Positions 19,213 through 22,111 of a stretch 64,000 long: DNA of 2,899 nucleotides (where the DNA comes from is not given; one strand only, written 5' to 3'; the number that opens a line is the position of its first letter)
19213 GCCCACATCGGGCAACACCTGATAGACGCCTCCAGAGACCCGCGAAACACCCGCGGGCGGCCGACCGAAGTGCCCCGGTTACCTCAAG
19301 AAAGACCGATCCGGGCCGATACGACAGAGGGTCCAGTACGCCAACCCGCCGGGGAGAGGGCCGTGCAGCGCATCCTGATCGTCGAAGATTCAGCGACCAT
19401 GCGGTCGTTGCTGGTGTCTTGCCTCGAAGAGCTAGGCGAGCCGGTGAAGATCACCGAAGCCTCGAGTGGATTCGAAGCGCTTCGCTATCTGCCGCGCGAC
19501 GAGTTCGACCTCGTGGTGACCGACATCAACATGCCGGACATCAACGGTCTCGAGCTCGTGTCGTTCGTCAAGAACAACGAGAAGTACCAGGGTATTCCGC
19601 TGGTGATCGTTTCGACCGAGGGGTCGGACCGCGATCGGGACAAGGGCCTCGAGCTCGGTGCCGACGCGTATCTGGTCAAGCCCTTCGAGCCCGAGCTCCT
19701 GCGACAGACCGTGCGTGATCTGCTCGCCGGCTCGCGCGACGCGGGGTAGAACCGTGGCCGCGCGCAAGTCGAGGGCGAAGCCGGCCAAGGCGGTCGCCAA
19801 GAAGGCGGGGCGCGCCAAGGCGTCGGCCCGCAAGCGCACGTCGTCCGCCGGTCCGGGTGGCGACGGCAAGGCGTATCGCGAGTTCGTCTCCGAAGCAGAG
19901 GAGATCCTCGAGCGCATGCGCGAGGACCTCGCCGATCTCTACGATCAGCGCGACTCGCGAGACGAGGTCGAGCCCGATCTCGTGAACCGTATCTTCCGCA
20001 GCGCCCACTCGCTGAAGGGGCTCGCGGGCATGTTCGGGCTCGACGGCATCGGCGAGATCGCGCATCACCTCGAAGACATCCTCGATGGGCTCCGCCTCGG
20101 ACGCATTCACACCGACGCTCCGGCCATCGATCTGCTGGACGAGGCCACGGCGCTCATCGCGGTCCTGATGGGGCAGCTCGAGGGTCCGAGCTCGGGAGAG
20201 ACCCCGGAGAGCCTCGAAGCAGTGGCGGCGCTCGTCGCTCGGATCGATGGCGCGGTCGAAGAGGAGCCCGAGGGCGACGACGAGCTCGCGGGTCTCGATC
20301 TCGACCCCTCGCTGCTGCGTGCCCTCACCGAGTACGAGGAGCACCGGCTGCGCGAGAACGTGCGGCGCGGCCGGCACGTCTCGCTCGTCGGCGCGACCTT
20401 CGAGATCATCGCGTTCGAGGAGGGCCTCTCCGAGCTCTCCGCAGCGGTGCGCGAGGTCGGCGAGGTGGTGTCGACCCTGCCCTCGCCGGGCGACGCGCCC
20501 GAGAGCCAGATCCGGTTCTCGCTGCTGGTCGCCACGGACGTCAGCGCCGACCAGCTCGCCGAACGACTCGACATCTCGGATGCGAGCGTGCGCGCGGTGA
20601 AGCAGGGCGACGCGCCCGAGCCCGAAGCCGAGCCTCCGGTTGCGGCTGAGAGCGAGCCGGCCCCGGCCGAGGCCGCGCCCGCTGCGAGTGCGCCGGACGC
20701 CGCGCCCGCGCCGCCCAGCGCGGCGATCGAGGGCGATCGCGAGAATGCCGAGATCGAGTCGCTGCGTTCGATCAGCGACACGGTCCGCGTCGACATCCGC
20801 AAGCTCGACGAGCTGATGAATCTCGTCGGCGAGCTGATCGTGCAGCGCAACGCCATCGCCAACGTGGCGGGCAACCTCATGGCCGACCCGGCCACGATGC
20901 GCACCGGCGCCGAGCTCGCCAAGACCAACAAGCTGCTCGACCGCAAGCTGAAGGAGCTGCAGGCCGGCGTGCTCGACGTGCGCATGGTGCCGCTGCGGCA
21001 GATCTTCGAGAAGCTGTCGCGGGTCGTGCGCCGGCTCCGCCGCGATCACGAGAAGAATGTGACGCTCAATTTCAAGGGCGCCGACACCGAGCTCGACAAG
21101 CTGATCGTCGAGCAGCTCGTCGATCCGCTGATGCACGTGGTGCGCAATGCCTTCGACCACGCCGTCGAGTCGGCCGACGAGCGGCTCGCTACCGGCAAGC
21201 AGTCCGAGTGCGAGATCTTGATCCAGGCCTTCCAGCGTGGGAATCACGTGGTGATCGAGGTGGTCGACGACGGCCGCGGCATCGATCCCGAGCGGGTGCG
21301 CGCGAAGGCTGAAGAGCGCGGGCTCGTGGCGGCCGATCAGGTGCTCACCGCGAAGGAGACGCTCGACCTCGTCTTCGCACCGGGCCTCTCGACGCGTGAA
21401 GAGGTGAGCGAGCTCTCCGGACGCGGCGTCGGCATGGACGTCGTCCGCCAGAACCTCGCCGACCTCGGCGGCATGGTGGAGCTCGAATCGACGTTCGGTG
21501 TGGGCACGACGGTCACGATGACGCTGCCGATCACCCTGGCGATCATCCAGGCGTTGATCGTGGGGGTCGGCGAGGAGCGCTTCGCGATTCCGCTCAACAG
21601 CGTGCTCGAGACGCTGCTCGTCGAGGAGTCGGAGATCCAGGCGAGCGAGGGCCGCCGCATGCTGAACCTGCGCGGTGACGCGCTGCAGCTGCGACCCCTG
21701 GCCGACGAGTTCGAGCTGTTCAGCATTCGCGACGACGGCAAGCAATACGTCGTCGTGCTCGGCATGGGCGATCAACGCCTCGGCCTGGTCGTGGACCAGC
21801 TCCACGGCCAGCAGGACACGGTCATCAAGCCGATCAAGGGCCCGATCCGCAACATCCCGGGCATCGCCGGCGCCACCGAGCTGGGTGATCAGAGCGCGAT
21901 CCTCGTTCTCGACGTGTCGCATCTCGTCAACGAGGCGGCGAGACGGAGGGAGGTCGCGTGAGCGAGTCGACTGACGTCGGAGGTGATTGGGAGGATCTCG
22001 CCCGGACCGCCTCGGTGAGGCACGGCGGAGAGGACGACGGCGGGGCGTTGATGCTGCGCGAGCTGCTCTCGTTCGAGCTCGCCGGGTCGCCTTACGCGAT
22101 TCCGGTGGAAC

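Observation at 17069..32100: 12-gene chemosensory cluster with non-canonical partners (DUF4388/GAF, Zn-ribbon-REC, HEAT, coiled-coil GAF)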

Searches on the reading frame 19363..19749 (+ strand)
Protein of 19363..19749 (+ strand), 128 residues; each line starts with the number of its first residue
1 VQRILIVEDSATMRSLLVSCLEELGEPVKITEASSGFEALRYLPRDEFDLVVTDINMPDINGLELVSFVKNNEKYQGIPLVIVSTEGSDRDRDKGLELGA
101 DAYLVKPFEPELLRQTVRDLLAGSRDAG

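Call 6: search_protein_families(library=pfam, proteins=[window:19363-19749:+], max_evalue=0.01)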
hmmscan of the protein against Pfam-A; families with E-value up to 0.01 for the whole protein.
window:19363-19749:+ (128 aa): 1 family
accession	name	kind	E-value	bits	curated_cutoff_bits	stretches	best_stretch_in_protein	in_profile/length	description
PF00072.30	Response_reg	-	4.6e-27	94.8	30.2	1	4-117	1-110/111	Response regulator receiver domain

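Call 75: search_protein_families(library=ncbifam, proteins=[window:19363-19749:+], max_evalue=0.001)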
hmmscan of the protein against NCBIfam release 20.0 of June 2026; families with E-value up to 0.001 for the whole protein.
window:19363-19749:+ (128 aa): 95 families (the best 25 are shown)
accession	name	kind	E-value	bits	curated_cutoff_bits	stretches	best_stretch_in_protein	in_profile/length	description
NF007005.1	PRK09468.1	equivalog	6.5e-21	74.8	331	1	2-121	4-119/237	osmolarity response regulator transcription factor OmpR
NF045944.1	ResRegRpaBCyano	equivalog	5.9e-20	71.6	330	1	5-121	1-112/229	response regulator transcription factor RpaB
NF007135.0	PRK09581.1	equivalog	1.1e-19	70.7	474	1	2-120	3-119/457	PleD family two-component system response regulator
TIGR02154.1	PhoB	equivalog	1.1e-19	70.6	296.2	1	2-121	3-120/226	phosphate regulon transcriptional regulator PhoB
NF008296.0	PRK11083.1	equivalog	3.5e-19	69.1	273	1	2-122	4-119/228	two-component system response regulator CreB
NF007969.0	PRK10693.1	equivalog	4e-19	68.8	329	1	2-121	8-124/337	two-component system response regulator RssB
NF008378.0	PRK11173.1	equivalog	4.4e-19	68.8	334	1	2-124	4-121/238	two-component system response regulator ArcA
NF041866.1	EpsW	equivalog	1.1e-18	67.1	200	1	2-122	6-126/131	exopolysaccharide biosynthesis response regulator EpsW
NF007346.1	PRK09836.1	equivalog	1.3e-18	67.7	420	1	3-122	2-117/227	copper/silver response regulator transcription factor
NF041733.1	resp_reg_CseB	equivalog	1.4e-18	67.1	350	1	3-122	2-116/228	two-component system response regulator CseB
NF053854.1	RespRegPhoBBctds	equivalog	1.9e-18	66.7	270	1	4-121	1-115/225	two-component system response regulator PhoB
NF012023.0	PRK15479.1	equivalog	4.2e-18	65.7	337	1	3-124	2-119/224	transcriptional regulator TctD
NF041880.1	EPS_EpsF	equivalog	6.9e-18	64.4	900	1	9-119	3-112/492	response regulator EpsF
NF008199.0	PRK10955.1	equivalog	9.5e-18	65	341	1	1-123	1-117/232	envelope stress response regulator transcription factor CpxR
NF007901.0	PRK10610.1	equivalog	9.5e-18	64.6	189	1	3-114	7-117/129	chemotaxis response regulator CheY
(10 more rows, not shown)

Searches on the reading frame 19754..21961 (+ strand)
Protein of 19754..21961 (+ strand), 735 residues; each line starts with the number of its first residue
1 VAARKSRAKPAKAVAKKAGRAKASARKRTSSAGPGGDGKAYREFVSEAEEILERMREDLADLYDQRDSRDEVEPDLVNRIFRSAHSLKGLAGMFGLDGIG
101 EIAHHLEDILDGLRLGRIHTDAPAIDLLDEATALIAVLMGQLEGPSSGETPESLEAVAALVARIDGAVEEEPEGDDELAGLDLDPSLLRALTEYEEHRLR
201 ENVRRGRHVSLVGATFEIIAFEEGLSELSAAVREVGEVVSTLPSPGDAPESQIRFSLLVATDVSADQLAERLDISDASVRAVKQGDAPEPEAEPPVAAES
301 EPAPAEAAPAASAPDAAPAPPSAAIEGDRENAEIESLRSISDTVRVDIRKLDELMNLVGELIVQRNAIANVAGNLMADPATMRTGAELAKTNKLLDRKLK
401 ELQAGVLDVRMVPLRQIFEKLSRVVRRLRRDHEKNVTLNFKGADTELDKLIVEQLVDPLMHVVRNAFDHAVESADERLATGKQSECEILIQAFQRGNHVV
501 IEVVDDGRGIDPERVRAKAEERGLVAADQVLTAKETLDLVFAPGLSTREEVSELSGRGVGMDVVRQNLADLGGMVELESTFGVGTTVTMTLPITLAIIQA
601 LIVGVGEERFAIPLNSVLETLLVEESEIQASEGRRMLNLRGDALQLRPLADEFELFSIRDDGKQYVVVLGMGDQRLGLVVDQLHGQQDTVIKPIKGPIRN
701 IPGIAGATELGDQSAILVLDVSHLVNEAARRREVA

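Call 6: search_protein_families(library=pfam, proteins=[window:19754-21961:+], max_evalue=0.01)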
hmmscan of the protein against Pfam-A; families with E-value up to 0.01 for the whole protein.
window:19754-21961:+ (735 aa): 4 families
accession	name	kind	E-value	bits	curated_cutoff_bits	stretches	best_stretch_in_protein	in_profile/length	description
PF01584.24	CheW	-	5.6e-27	94.5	23.5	1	599-728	1-137/138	CheW-like domain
PF02518.31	HATPase_c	-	1.2e-19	71.3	26.4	1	457-594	4-110/111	Histidine kinase-, DNA gyrase B-, and HSP90-like ATPase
PF01627.28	Hpt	-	2.5e-16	60.1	24.6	1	41-131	3-77/84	Hpt domain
PF02895.20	H-kinase_dim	-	8.9e-15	55.4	23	1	341-408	1-67/68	Signal transducing histidine kinase, homodimeric domain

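Call 75: search_protein_families(library=ncbifam, proteins=[window:19754-21961:+], max_evalue=0.001)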
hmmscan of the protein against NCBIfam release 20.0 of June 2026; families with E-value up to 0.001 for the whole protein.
window:19754-21961:+ (735 aa): 19 families
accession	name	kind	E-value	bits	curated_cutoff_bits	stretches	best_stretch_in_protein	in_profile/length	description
NF007835.0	PRK10547.1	equivalog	3.4e-113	379.5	793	1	40-726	6-658/670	chemotaxis protein CheA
NF041336.1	CheA_Halo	equivalog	1.6e-111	374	950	1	41-723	5-665/666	chemotaxis protein CheA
NF008298.1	PRK11086.1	subfamily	6.1e-10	38.1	520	1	428-593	394-525/529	DcuS/MalK family sensor histidine kinase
NF008468.0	PRK11360.1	equivalog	3.7e-07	28.9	646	1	534-594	554-609/616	two-component system sensor histidine kinase AtoS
NF010411.0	PRK13837.1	equivalog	1.5e-06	26.6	647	1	534-594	621-676/828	two-component system VirA-like sensor kinase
NF046044.1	PnpS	equivalog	3.6e-06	26.3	400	0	554-592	352-390/390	two-component system histidine kinase PnpS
NF010076.0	PRK13557.1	subfamily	3.6e-06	25.7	631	1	393-600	218-401/540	histidine kinase famiy protein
NF041947.1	LuxQ_Vibrio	equivalog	1e-05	23.7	1200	1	534-630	636-735/843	quorum-sensing autoinducer 2 sensor kinase/phosphatase LuxQ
NF011874.0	PRK15347.1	equivalog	1.5e-05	23.3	852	0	553-595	574-616/921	two component system sensor kinase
NF007688.0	PRK10364.1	equivalog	2.3e-05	23.3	479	0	533-594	396-452/460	two-component system sensor histidine kinase ZraS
TIGR02938.1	nifL_nitrog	equivalog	2.3e-05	23.1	242.45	0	461-592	386-493/494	nitrogen fixation negative regulator NifL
TIGR02916.1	PEP_his_kin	equivalog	3e-05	22.8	300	0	555-592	642-679/679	XrtA/PEP-CTERM system histidine kinase PrsK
NF047322.1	HK_morpho_MacS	equivalog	4.7e-05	22.7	300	0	421-523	242-331/367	MacS family sensor histidine kinase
NF011627.0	PRK15053.1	equivalog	7.4e-05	21.5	656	0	459-526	433-495/552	sensor histidine kinase DpiB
TIGR02966.1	phoR_proteo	equivalog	8.1e-05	21.8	334.2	0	409-516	186-279/333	phosphate regulon sensor histidine kinase PhoR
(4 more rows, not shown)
